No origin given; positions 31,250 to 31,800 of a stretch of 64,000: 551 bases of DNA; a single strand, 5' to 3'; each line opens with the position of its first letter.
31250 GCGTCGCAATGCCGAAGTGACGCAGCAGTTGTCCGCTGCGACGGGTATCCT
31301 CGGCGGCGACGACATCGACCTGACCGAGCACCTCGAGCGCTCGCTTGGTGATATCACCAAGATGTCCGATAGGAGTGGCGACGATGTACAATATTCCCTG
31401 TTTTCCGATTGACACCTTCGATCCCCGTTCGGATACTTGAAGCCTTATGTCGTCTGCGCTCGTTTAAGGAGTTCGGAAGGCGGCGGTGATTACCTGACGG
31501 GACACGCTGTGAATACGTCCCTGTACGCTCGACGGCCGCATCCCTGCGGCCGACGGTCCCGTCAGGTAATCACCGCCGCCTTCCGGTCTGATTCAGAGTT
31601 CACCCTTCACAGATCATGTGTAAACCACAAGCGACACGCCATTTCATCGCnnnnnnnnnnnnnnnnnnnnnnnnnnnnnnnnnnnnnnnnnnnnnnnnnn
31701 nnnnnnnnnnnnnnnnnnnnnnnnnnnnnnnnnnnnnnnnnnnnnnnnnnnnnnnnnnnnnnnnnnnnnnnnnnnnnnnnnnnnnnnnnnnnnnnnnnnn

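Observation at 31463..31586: Four-copy intergenic repeat family: invariant ~52-nt core embedded in long, copy-specific perfect inverted repeats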

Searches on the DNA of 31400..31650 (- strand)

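Call 14: search_rna_families(source=window, start=31400, end=31650, threshold=evalue, max_evalue=10, show_alignments=3)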
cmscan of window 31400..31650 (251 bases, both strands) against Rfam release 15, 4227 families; matches with E-value up to 10: 6.
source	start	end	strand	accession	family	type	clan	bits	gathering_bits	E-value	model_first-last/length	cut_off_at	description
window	31456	31559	+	RF02770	Ysr224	Gene; sRNA;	-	30.5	70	2.3e-05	1-107/107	no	Yersinia sRNA 224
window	31530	31569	+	RF03006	M23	Gene; sRNA;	-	15.9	41.2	1.4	1-53/53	no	M23 RNA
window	31605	31626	-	RF01155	snoR101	Gene; snRNA; snoRNA; CD-box;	-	14.5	40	1.2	1-66/66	no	Small nucleolar RNA snoR101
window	31585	31641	-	RF01312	sR9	Gene; snRNA; snoRNA; CD-box;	-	13.4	36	4.5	1-55/55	no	Small nucleolar RNA sR9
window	31497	31521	-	RF00260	HepC_CRE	Cis-reg;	-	11.8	140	0.58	62-87/176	no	Hepatitis C virus (HCV) cis-acting replication element (CRE)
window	31533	31552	+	RF02631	Hrs13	Gene; sRNA;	-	11.6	52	2.7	55-74/82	no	Hfq-regulated sRNA 13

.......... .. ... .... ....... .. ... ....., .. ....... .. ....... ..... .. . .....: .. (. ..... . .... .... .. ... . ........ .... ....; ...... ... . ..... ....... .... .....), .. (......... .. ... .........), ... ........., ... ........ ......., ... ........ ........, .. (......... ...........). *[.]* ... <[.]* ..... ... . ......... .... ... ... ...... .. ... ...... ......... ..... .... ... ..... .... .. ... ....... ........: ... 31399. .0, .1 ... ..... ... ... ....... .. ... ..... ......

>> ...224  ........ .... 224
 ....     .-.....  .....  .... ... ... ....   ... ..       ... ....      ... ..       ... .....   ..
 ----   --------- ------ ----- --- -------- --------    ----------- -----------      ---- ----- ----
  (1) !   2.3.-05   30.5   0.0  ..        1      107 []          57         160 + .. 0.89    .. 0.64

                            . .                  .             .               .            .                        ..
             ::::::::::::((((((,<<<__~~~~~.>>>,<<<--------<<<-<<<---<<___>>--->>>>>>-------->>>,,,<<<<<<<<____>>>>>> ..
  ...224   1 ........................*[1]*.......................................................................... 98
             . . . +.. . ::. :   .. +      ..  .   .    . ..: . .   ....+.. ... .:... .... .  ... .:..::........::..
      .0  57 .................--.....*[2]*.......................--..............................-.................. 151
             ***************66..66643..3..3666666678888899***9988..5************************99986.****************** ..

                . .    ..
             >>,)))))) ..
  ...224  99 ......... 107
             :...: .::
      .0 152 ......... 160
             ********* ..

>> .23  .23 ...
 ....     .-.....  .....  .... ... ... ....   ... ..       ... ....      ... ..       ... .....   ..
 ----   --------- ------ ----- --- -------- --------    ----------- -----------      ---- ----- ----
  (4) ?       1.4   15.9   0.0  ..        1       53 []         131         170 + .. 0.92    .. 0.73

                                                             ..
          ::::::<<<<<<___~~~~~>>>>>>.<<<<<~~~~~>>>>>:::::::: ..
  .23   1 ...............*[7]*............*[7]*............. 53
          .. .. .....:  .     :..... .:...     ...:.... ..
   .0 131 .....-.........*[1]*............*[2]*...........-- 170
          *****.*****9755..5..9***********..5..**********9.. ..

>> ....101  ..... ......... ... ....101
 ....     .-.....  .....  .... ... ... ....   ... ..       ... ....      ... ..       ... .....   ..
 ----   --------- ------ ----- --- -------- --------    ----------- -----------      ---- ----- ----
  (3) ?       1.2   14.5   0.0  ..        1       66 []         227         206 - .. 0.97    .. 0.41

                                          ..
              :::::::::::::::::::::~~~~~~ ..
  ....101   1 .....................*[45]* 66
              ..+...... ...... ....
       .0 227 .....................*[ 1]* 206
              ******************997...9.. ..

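Call 16: search_dna_similar(query=window:31456-31590:-, collection=ecoli_genomes, mode=distant, max_evalue=1, max_rows=10)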
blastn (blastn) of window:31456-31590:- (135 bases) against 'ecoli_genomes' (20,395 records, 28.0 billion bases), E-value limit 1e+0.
No match.

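Call 29: build_rna_model(alignment_id=A1, structure=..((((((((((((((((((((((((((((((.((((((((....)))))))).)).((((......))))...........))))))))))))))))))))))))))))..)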
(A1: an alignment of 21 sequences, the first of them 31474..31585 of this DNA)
Model R1 built from alignment A1 (21 sequences, 112 columns); structure: as given.
model positions 112; base pairs 42; branch points 1; effective number of sequences 1.05; information 0.59 bits per position. Calibrated on 0.2 Mb of random sequence (short: E-values are rough).
structure used (alignment columns):
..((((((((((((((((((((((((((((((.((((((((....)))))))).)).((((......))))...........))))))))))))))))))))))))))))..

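Call 30: search_with_rna_model(model_id=R1, source=window, max_evalue=10, filters=off)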
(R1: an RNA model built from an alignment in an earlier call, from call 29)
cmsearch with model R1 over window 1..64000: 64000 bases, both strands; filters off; matches with E-value up to 10: 86.
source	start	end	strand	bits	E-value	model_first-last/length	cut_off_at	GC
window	31474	31585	-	124.6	1.3e-28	1-112/112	no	0.67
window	37144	37255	-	121.9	5.8e-28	1-112/112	no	0.68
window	4723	4834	+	120.7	1.2e-27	1-112/112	no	0.65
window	547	658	+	114.8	3.3e-26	1-112/112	no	0.64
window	31474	31585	+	41.9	3.6e-08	1-112/112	no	0.67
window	4723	4834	-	40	1e-07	1-112/112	no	0.65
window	37144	37255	+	36.7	6.6e-07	1-112/112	no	0.68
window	547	658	-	30.7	2e-05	1-112/112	no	0.64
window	21445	21484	+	20.2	0.008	1-112/112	no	0.7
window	21446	21483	-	20.1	0.0086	1-112/112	no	0.74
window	2541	2637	+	17.5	0.038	1-112/112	no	0.55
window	13357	13396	+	16.9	0.053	1-112/112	no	0.73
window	24997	25092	+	16.8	0.058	1-112/112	no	0.72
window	13358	13395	-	16.5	0.066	1-112/112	no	0.76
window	5344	5382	-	15.1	0.15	1-112/112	no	0.41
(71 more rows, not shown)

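Call 31: search_with_rna_model(model_id=R1, sources=[L001, L002, L003, L004, L005, L006, L007, L008, L009, L010, L011, L012, L013, L014, L015, L016, L017, L018, L019, L020, L021, L022, L023, L024, L025, L026, L027, L028, L029, L030, L031, L032, L033, L034, L035, L036, L037, L038, L039, L040, L041, L042, L043, L044, L045, L046, L047, L048, L049, L050, L051, L052, L053, L054, L055, L056, L057, L058, L059, L060, L061, L062, L063, L064, L065, L066, L067, L068, L069, L070, L071, L072, L073, L074, L075, L076, L077, L078, L079, L080, L081, L082, L083, L084, L085, L086, L087, L088, L089, L090, L091, L092, L093, L094, L095, L096, L097, L098, L099, L100], max_evalue=0.001, make_alignment=true)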
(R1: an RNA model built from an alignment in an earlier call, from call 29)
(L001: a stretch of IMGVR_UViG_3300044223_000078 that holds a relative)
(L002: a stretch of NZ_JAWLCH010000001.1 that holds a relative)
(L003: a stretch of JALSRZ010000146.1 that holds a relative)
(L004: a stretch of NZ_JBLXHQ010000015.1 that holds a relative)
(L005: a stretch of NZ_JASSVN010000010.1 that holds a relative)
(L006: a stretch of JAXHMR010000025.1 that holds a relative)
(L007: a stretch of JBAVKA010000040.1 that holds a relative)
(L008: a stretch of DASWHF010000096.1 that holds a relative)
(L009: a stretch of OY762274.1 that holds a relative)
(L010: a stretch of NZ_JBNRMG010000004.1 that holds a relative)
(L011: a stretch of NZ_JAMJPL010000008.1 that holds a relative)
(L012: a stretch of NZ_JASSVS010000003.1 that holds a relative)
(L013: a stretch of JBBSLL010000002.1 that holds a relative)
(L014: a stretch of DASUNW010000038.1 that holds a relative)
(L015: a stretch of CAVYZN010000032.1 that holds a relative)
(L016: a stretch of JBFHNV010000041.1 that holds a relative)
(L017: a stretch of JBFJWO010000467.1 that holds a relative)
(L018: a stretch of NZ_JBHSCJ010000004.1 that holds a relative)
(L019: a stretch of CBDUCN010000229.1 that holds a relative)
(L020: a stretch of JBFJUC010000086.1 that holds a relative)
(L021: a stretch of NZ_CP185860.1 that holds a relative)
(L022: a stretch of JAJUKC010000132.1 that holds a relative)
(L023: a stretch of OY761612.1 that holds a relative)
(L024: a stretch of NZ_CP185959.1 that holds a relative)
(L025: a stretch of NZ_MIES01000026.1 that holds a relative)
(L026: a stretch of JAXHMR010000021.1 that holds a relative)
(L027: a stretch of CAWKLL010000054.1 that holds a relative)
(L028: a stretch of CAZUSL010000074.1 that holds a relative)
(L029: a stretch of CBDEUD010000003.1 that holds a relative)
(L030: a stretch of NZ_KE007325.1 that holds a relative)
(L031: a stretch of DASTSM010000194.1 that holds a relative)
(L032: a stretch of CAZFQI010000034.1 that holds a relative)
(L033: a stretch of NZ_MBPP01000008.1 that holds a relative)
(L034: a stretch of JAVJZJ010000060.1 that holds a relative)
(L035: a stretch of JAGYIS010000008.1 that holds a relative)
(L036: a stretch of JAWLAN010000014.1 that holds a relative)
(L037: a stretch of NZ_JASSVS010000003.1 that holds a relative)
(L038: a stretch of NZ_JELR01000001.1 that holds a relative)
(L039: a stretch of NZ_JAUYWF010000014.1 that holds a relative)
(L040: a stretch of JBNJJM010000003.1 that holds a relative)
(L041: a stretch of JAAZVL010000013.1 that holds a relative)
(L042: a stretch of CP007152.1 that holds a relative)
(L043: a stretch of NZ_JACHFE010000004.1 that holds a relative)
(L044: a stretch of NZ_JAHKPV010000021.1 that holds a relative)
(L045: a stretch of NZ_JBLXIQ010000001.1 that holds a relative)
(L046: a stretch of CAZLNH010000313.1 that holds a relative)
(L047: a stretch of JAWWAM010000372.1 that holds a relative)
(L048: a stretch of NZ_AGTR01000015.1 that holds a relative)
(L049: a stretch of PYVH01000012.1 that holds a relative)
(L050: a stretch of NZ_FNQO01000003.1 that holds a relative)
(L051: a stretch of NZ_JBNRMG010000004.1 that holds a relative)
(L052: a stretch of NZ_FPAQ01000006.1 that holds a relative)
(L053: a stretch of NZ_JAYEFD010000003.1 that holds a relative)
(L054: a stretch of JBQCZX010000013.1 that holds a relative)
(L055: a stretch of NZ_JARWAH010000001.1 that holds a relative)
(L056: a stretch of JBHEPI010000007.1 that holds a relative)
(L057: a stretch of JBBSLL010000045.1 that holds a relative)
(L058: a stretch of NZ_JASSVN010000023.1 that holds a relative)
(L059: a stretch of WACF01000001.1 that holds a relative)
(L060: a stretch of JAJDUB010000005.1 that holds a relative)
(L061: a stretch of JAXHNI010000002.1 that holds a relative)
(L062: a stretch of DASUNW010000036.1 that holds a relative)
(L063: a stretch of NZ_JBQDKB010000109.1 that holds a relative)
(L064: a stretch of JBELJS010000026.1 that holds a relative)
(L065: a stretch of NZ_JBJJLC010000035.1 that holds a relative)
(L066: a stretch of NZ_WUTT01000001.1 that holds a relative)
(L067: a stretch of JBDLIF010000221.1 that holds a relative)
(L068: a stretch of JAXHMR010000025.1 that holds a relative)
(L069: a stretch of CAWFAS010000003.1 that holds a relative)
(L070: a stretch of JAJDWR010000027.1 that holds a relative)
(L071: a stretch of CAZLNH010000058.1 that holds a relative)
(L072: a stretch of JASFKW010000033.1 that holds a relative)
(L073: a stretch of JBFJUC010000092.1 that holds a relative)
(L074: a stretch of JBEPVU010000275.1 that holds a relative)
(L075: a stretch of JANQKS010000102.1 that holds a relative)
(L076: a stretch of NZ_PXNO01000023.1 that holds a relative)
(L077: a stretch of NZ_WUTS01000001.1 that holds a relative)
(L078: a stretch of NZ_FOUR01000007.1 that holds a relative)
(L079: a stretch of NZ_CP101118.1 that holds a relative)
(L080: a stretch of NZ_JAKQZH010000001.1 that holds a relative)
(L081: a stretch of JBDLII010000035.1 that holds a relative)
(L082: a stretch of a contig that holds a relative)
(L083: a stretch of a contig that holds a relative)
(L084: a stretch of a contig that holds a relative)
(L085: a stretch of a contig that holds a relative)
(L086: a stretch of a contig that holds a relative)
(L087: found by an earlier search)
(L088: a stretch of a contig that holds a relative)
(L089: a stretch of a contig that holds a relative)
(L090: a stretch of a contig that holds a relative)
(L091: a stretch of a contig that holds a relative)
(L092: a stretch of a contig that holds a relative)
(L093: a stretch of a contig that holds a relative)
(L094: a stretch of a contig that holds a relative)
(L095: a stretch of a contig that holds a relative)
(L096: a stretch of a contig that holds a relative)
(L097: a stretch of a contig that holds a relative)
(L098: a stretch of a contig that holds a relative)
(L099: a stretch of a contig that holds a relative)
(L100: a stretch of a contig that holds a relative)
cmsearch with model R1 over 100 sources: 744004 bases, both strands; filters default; matches with E-value up to 0.001: 136.
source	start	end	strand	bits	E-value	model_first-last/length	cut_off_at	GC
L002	2810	2921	-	125.3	1e-27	1-112/112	no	0.67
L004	1792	1903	-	119.6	2.5e-26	1-112/112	no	0.6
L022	340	451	-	118.3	5.3e-26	1-112/112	no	0.6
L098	2965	3076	-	117.9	6.7e-26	1-112/112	no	0.68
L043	6009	6120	+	116.7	1.3e-25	1-112/112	no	0.62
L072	7618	7729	-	113.2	9.4e-25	1-112/112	no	0.69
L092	5859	5970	-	111.4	2.7e-24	1-112/112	no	0.62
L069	2504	2615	+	111.4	2.7e-24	1-112/112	no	0.62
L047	371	484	+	111.2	2.9e-24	1-112/112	no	0.61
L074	1029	1140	+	111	3.4e-24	1-112/112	no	0.47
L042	3049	3160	+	110.6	4.3e-24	1-112/112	no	0.55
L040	984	1097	+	110.3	5.1e-24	1-112/112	no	0.67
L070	5709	5820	+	110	5.8e-24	1-112/112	no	0.71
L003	4185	4296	+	109.2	9.3e-24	1-112/112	no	0.64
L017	1478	1589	+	107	3.3e-23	1-112/112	no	0.77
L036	141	252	+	105.3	8.4e-23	1-112/112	no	0.71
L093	6761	6874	-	103.4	2.5e-22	1-112/112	no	0.68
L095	486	599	+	103.3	2.7e-22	1-112/112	no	0.7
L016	1887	1999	+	103.2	2.8e-22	1-112/112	no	0.73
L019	6631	6742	+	103.1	3e-22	1-112/112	no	0.77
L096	6555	6666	-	103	3.2e-22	1-112/112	no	0.52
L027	1565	1678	+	101.8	6.4e-22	1-112/112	no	0.75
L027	1239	1352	-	100.9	1e-21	1-112/112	no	0.7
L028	1634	1745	+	100.3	1.5e-21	1-112/112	no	0.69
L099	4407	4519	-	100.1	1.6e-21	1-112/112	no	0.52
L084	1953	2064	-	98.3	4.5e-21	1-112/112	no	0.62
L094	6587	6700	-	97.3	8.3e-21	1-112/112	no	0.7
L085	3480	3593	+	97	9.5e-21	1-112/112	no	0.51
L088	7202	7314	-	95.4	2.4e-20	1-112/112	no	0.65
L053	6253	6366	+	95.2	2.7e-20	1-112/112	no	0.58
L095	192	305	-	94.3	4.6e-20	1-112/112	no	0.65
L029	7573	7685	+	93.9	5.5e-20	1-112/112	no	0.51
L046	326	439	+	93.7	6.2e-20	1-112/112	no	0.67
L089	935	1048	+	93.6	6.8e-20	1-112/112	no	0.68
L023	2200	2311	-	93.3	8e-20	1-112/112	no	0.69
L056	3783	3895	-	92.8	1e-19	1-112/112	no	0.63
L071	5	118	-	92.8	1.1e-19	1-112/112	no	0.65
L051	876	988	+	92.6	1.2e-19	1-112/112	no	0.64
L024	2815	2928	-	92.4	1.3e-19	1-112/112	no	0.61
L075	1390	1503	-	92.3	1.4e-19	1-112/112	no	0.58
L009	6301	6412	-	92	1.6e-19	1-112/112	no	0.69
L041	7007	7119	-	91.9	1.7e-19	1-112/112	no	0.66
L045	7077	7189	+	91.2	2.6e-19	1-112/112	no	0.61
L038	3887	3998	-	91.2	2.7e-19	1-112/112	no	0.57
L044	311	423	-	91.1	2.8e-19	1-112/112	no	0.61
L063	6340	6452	+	90.9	3.2e-19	1-112/112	no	0.65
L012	4293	4405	-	90.5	4e-19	1-112/112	no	0.65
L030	2135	2247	-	90.4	4.1e-19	1-112/112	no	0.58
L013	3697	3809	+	90.2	4.6e-19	1-112/112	no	0.74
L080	3295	3407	-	90.2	4.6e-19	1-112/112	no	0.63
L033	3044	3156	-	90.2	4.7e-19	1-112/112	no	0.63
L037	7312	7424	-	90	5.2e-19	1-112/112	no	0.64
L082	7797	7907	+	89.7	6e-19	1-112/112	no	0.56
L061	2898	3011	-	87.6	2e-18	1-112/112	no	0.63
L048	6059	6171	+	87.5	2.2e-18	1-112/112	no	0.66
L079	7338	7450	-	87.5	2.2e-18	1-112/112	no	0.66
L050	6660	6771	-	87.2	2.5e-18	1-112/112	no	0.65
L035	1727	1839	-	87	2.8e-18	1-112/112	no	0.58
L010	2913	3025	+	86.7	3.3e-18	1-112/112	no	0.57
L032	2364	2477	-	86.6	3.6e-18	1-112/112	no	0.67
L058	679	791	+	86.6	3.6e-18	1-112/112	no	0.63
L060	4708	4821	-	86.4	4.1e-18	1-112/112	no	0.49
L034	2412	2524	-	86.1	4.8e-18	1-112/112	no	0.65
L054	4468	4580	-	85.7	6.2e-18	1-112/112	no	0.62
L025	4926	5039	-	85.6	6.3e-18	1-112/112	no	0.66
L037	5051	5163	-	85.4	7.3e-18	1-112/112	no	0.64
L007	6256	6409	-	85.2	8.2e-18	1-112/112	no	0.65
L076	7790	7902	+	85.1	8.3e-18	1-112/112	no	0.61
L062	6779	6891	-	85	9.2e-18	1-112/112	no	0.62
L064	5368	5480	+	84.8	9.8e-18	1-112/112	no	0.62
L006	2648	2760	-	84.8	9.9e-18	1-112/112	no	0.66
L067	420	582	-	84.7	1e-17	1-112/112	no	0.58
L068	5796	5910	+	84.5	1.2e-17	1-112/112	no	0.68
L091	1428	1540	+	84.2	1.4e-17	1-112/112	no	0.64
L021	6072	6183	+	84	1.6e-17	1-112/112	no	0.52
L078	3857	3969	-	84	1.6e-17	1-112/112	no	0.58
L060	3730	3843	-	83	2.9e-17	1-112/112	no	0.49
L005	1707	1811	+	81.8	5.5e-17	1-112/112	no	0.6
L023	3848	3959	+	81.5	6.5e-17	1-112/112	no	0.7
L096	6746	6855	+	81.1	8.1e-17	1-112/112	no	0.54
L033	701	813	+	80.3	1.3e-16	1-112/112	no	0.62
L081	2764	2874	-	80.1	1.4e-16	1-112/112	no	0.53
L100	4866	4979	+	80.1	1.5e-16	1-112/112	no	0.63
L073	708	820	-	80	1.6e-16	1-112/112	no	0.59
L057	3956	4069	+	79.7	1.8e-16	1-112/112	no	0.72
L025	7133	7247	-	79.6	2e-16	1-112/112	no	0.7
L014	2164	2276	-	79.4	2.2e-16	1-112/112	no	0.63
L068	2301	2416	+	79.3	2.3e-16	1-112/112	no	0.68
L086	3527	3639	-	78.9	2.9e-16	1-112/112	no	0.61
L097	1521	1674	+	78.9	3e-16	1-112/112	no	0.68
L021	6247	6358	-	78.6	3.5e-16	1-112/112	no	0.54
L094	6334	6446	-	78.4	3.9e-16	1-112/112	no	0.71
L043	527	640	+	77.3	7.1e-16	1-112/112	no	0.67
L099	4555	4662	+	76.7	1e-15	1-112/112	no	0.56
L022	556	670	+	76.6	1.1e-15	1-112/112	no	0.7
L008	938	1003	+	76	1.5e-15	24-89/112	no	0.7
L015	6727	6894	-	75.8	1.7e-15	1-112/112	no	0.64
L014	5948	6058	+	75.4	2.2e-15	1-112/112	no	0.64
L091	1020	1132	-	74.2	4.2e-15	1-112/112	no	0.65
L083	6829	6940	+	73.1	8.1e-15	1-112/112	no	0.52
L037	6020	6135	+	73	8.5e-15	1-112/112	no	0.64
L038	5567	5679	+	72.9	8.6e-15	1-112/112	no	0.53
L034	10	122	+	71.7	1.8e-14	1-112/112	no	0.6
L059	2887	2998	+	70.7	3.1e-14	1-112/112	no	0.53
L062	6968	7093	+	70.1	4.2e-14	1-112/112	no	0.67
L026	4266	4376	+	69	8.2e-14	1-112/112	no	0.68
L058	1994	2107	-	68.4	1.1e-13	1-112/112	no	0.61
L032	2540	2657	+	68.4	1.2e-13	1-112/112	no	0.57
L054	222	335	-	68.3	1.2e-13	1-112/112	no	0.61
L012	7604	7716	+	67.7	1.7e-13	1-112/112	no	0.59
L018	5164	5274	-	67.1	2.4e-13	1-112/112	no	0.63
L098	5665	5778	+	66.6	3.2e-13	1-112/112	no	0.56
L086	6597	6707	-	66.2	4e-13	1-112/112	no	0.63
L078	4029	4145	+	66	4.5e-13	1-112/112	no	0.58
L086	6784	6896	+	65.6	5.7e-13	1-112/112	no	0.64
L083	5452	5563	-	64.2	1.2e-12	1-112/112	no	0.46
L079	1273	1390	+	64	1.4e-12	1-112/112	no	0.63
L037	7527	7640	+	59.1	2.2e-11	1-112/112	no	0.61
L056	6129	6245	-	58.8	2.7e-11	1-112/112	no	0.58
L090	5536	5636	-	58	4.4e-11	1-112/112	no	0.64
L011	7925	8000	-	56.2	1.2e-10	37-112/112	5'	0.54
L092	6658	6775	-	55.7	1.6e-10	1-112/112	no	0.6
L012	6219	6336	-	54.6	2.9e-10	1-112/112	no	0.64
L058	2237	2354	+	53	7.1e-10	1-112/112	no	0.63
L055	7449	7547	+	52.3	1.1e-09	1-112/112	no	0.6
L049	1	75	+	50.5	3e-09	38-112/112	5'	0.65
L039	7708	7822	-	47.1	2.2e-08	1-112/112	no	0.66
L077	4467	4567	+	45.7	4.8e-08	1-112/112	no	0.68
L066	7038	7137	-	43.2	1.9e-07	1-112/112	no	0.65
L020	1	87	+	42.1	3.7e-07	27-112/112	5'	0.64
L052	5999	6110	+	42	3.8e-07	1-112/112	no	0.69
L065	1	69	+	37.4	5.4e-06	44-112/112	5'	0.59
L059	2602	2719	-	35.9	1.3e-05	1-112/112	no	0.61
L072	7754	7805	-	31.5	0.00015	31-82/112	no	0.54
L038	7381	7505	-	31.5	0.00015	1-112/112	no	0.64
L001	197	268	+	28.3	0.00096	19-94/112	no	0.68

Alignment A2: 136 matches aligned to the model, 225 columns, each read 5' to 3' on its own strand. Consensus structure (alignment columns), stored with it:
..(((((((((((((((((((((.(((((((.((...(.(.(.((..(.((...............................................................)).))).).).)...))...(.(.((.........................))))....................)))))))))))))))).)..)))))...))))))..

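Call 33: search_with_rna_model(model_id=R1, sources=[L101, L102, L103, L104, L105, L106, L107, L108, L109, L110, L111, L112, L113, L114, L115, L116, L117, L118, L119, L120], max_evalue=0.001, make_alignment=true)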
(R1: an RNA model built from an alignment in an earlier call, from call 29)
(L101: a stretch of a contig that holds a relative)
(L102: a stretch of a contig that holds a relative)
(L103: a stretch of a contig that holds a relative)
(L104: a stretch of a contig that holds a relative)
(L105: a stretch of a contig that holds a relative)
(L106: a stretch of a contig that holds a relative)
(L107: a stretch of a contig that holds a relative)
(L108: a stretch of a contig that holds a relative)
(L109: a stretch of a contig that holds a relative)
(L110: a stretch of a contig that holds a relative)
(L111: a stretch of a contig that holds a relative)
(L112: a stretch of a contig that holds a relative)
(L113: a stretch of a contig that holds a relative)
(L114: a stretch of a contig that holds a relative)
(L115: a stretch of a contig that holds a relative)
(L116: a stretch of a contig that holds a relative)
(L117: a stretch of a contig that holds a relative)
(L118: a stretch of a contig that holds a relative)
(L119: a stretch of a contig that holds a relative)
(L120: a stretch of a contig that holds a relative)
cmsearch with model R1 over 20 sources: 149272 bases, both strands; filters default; matches with E-value up to 0.001: 29.
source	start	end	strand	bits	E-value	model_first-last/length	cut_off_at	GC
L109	4359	4470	+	116.9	2.3e-26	1-112/112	no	0.57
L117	6820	6931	+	115.2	6.3e-26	1-112/112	no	0.63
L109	5343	5454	+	112.8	2.5e-25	1-112/112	no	0.54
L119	3543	3654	+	111.9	4e-25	1-112/112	no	0.78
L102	3349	3460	-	108.1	3.4e-24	1-112/112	no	0.66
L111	7267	7378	+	104.5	2.7e-23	1-112/112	no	0.61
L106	6706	6818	-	104.3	3.1e-23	1-112/112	no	0.61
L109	4185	4296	-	100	3.6e-22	1-112/112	no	0.57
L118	1041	1153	-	99.5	4.6e-22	1-112/112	no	0.55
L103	170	280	-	99.5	4.7e-22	1-112/112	no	0.59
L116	4043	4155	-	94.9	6.6e-21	1-112/112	no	0.66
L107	3703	3815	+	91.7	4e-20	1-112/112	no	0.58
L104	149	261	+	91.4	4.7e-20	1-112/112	no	0.62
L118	1210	1324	+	91.3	5.1e-20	1-112/112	no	0.62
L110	4822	4934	-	91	5.9e-20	1-112/112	no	0.64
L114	591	702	+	90.2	9.1e-20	1-112/112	no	0.6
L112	1018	1131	+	82.4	7.9e-18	1-112/112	no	0.58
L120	4191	4304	+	79.4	4.3e-17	1-112/112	no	0.68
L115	4605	4720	+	75.8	3.5e-16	1-112/112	no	0.59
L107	3520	3632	-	75.7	3.6e-16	1-112/112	no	0.6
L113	59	169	-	75.5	4.1e-16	1-112/112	no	0.68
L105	5902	6014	-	71.6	3.7e-15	1-112/112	no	0.66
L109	6830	6944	+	67.6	3.5e-14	1-112/112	no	0.65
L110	7180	7297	-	56.5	2e-11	1-112/112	no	0.6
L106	4836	4936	-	53.7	9.7e-11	1-112/112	no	0.61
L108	1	91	+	46.9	4.7e-09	23-112/112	5'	0.75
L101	5875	5953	-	42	7.7e-08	34-112/112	5'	0.62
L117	6820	6931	-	34.4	5.8e-06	1-112/112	no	0.63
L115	3550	3681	-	25.6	0.00088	1-112/112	no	0.65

Alignment A3: 29 matches aligned to the model, 192 columns, each read 5' to 3' on its own strand. Consensus structure (alignment columns), stored with it:
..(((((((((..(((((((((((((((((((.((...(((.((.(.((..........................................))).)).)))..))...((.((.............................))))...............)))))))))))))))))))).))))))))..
